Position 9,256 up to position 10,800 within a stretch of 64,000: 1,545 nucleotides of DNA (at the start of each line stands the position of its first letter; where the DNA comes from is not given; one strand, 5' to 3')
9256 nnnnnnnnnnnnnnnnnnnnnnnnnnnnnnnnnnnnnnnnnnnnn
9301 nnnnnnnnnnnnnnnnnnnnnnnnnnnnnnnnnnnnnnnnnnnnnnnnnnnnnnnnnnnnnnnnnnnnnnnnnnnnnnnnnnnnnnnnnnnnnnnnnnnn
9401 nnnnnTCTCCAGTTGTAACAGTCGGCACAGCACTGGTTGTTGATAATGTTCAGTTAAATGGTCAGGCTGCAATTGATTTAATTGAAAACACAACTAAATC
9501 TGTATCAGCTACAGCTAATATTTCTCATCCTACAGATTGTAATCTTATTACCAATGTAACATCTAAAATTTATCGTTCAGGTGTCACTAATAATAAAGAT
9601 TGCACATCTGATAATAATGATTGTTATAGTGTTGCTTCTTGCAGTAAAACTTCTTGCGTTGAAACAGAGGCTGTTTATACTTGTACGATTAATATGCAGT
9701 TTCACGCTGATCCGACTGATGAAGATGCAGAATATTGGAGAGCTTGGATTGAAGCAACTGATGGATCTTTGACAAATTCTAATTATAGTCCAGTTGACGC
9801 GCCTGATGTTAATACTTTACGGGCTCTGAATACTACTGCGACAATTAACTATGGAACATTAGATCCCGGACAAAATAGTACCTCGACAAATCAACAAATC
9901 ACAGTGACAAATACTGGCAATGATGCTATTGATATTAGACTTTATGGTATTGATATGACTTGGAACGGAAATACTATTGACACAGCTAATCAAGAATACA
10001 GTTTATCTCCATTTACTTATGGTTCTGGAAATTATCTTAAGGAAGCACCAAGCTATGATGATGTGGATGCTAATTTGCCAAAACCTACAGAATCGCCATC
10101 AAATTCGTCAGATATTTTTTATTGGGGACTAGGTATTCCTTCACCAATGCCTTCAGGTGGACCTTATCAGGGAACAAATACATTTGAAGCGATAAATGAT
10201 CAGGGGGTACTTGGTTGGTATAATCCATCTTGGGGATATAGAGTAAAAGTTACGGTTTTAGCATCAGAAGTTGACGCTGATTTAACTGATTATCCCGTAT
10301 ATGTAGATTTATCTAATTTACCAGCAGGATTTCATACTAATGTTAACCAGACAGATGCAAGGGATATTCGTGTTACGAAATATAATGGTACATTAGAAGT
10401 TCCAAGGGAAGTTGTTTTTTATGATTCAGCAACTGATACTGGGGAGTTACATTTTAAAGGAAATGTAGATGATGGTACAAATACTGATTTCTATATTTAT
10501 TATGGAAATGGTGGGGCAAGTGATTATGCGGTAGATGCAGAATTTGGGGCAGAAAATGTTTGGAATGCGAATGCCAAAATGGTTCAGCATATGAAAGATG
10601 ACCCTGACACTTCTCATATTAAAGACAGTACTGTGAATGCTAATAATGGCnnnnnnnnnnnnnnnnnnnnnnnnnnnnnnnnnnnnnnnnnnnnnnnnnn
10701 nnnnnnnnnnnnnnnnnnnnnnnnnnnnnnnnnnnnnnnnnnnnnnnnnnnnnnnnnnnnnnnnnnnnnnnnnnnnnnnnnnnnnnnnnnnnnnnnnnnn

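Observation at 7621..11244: Giant secreted protein: three tandem ~125-aa repeats, Cys-rich 'HADPT' module and C-terminal LamG-like lectin domain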

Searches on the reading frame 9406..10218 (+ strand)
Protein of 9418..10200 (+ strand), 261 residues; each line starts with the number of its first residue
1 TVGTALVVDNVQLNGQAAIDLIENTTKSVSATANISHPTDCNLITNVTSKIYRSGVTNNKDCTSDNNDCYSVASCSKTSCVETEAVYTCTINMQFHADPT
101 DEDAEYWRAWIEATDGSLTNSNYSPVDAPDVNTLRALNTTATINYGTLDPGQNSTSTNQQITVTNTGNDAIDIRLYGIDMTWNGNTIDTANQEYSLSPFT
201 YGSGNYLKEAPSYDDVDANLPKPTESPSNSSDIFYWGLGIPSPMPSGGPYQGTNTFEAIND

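Call 12: search_protein_families(library=pfam, proteins=[window:9418-10200:+], max_evalue=10)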
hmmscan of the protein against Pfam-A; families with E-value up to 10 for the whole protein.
window:9418-10200:+ (261 aa): 0 families

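Call 17: find_homologous_proteins(query=window:9418-10200:+)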
Query window:9418-10200:+ (261 aa): 17 proteins with E <= 0.001 among 542 candidates.
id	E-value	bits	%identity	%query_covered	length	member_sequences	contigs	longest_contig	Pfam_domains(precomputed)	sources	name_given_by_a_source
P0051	7.9e-118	411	75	97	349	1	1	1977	-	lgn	-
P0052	5.8e-115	401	73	98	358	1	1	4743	-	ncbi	-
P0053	9.8e-87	309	85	64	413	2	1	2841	-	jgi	jgi:hypothetical protein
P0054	8.8e-68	247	51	98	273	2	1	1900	-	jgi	jgi:hypothetical protein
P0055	3.5e-64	235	49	98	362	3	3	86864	-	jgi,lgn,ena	-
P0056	7.3e-59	218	48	98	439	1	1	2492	-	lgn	-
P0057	1.3e-50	191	47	99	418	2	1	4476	-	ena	-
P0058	1.4e-50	190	44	98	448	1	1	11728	-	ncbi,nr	ncbi:MAG TPA: hypothetical protein VJ378_02370, partial [Candidatus Paceibacterota bacterium]|nr:hyp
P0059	4.4e-47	179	42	100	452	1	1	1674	-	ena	-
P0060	8.8e-47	178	41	100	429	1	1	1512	-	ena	-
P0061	3.6e-46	176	43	98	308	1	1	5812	-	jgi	-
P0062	1.9e-41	161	43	93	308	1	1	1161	-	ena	-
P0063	1.7e-36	144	39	93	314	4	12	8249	-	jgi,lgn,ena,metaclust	metaclust:\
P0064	1.2e-31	128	36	82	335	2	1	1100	-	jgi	jgi:hypothetical protein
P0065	4.8e-31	127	37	96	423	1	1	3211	PF17164.11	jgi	-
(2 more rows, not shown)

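Call 30: predict_structure(alignment_id=A2)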
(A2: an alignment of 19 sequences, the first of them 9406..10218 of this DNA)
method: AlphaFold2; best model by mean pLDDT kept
length: 271 residues; sequences in the alignment: 19
mean_pLDDT: 89.3   pTM: 0.81
mean pLDDT of the five models: 89.3, 88.7, 85.3, 85.2, 83.1
residues with pLDDT >= 90: 185; 70-90: 72; 50-70: 7; < 50: 7
segments of 3 or more residues with pLDDT < 50: 1-4, 269-271
pLDDT, mean of each block of 10 residues (from residue 1): 60 96 93 97 94 89 75 88 96 95 85 94 92 91 90 87 91 96 90 94 94 95 92 94 90 86 72 37
secondary structure, 60 per line:
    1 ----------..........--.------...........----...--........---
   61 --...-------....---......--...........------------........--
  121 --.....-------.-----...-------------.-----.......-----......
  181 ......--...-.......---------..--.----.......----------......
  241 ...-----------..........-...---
elements in order: E11-17 E30-40 E50-57 E73-76 E80-85 E88-98 E111-118 E123-127 E141-143 E163-169 E175-186 E189-191 E196-199 E218-224 E235-243 E255-264

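Call 46: search_protein_families(library=phrogs, proteins=[window:9418-10200:+], max_evalue=0.001)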
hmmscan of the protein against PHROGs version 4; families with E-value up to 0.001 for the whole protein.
window:9418-10200:+ (261 aa): 0 families

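Call 62: fold_search(model_id=the predicted structure, library=pdb)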
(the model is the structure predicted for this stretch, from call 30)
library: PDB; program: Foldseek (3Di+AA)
matches with E <= 10: 1678; with E <= 0.001: 26
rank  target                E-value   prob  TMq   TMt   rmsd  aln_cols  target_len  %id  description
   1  4kkq_A                1.1e-04  0.89  0.18  0.21  20.7       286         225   11  Crystal structure of Vibrio cholerae RbmA (crystal form 1) (released 2013-05-22)
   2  8cs9_X                1.9e-04  0.97  0.25  0.13  14.4       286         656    9  Composite reconstruction of Class 1 of the erythrocyte ankyrin-1 complex (released 2022-07-20)
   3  4be6_A                2.0e-04  0.90  0.19  0.22  21.2       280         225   11  V. cholera biofilm scaffolding protein RbmA (released 2013-12-18)
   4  4je0_A                2.6e-04  0.77  0.21  0.19  18.8       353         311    9  Structures of SdrD from Staphylococcus aureus reveal the molecular mechanism of how the cell surface receptors recogni (released 2013-06-19)
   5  1jv2_A                2.8e-04  0.96  0.30  0.12  16.4       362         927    9  CRYSTAL STRUCTURE OF THE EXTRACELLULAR SEGMENT OF INTEGRIN ALPHAVBETA3 (released 2001-10-17)
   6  4je0_B                2.8e-04  0.85  0.21  0.20  17.9       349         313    9  Structures of SdrD from Staphylococcus aureus reveal the molecular mechanism of how the cell surface receptors recogni (released 2013-06-19)
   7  4jdz_B                2.8e-04  0.66  0.19  0.14  18.8       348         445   11  Structures of SdrD from Staphylococcus aureus reveal the molecular mechanism of how the cell surface receptors recogni (released 2013-06-19)
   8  4ei0_B                2.9e-04  0.84  0.22  0.20  17.2       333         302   10  Crystal structure of a DUF4466 family protein (PARMER_03218) from Parabacteroides merdae ATCC 43184 at 2.00 A resoluti (released 2012-05-30)
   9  7ptb                  3.2e-04  0.99  0.28  0.25  11.1       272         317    8  Crystal structure of the SPD-2 domain of human CEP192 (released 2022-04-06)
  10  4kkp_B                3.6e-04  0.82  0.19  0.21  20.8       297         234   11  Crystal structure of Vibrio cholerae RbmA (crystal form 2) (released 2013-05-22)
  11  9lj6                  3.8e-04  0.92  0.23  0.25  16.5       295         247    7  Crystal Structure of C-terminal rigid fragment containing middle and C-terminal domains of the Basal pilin EbpB from Ent (released 2025-07-16)
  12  8csw                  4.0e-04  0.97  0.26  0.13  14.3       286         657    9  Local refinement of protein 4.2 in Class 2 of erythrocyte ankyrin-1 complex (released 2022-07-20)
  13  8xfo_A                4.5e-04  0.84  0.23  0.12  13.5       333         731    8  Cryo-EM structure of integrin ITGAV, ITGB3 and CYCLO (RGDFK) complex, conformation 2 (released 2024-12-18)
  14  4be5_A                4.5e-04  0.80  0.19  0.22  21.5       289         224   11  V. cholera biofilm scaffolding protein RbmA (released 2013-12-18)
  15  4jdz_A                4.5e-04  0.51  0.17  0.12  19.4       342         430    9  Structures of SdrD from Staphylococcus aureus reveal the molecular mechanism of how the cell surface receptors recogni (released 2013-06-19)
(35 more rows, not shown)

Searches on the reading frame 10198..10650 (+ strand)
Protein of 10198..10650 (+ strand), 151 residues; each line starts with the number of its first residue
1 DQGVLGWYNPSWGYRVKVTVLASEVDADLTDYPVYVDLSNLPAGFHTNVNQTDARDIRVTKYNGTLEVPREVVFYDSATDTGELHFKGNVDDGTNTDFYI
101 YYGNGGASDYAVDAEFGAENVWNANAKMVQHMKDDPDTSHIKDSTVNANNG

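Call 12: search_protein_families(library=pfam, proteins=[window:10198-10650:+], max_evalue=10)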
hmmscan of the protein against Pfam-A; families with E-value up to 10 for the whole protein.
window:10198-10650:+ (151 aa): 1 family
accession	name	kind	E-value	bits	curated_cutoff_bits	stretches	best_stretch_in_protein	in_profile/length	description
PF10102.14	DUF2341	-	0.0012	19.7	23.4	1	53-111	1-59/84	Domain of unknown function (DUF2341)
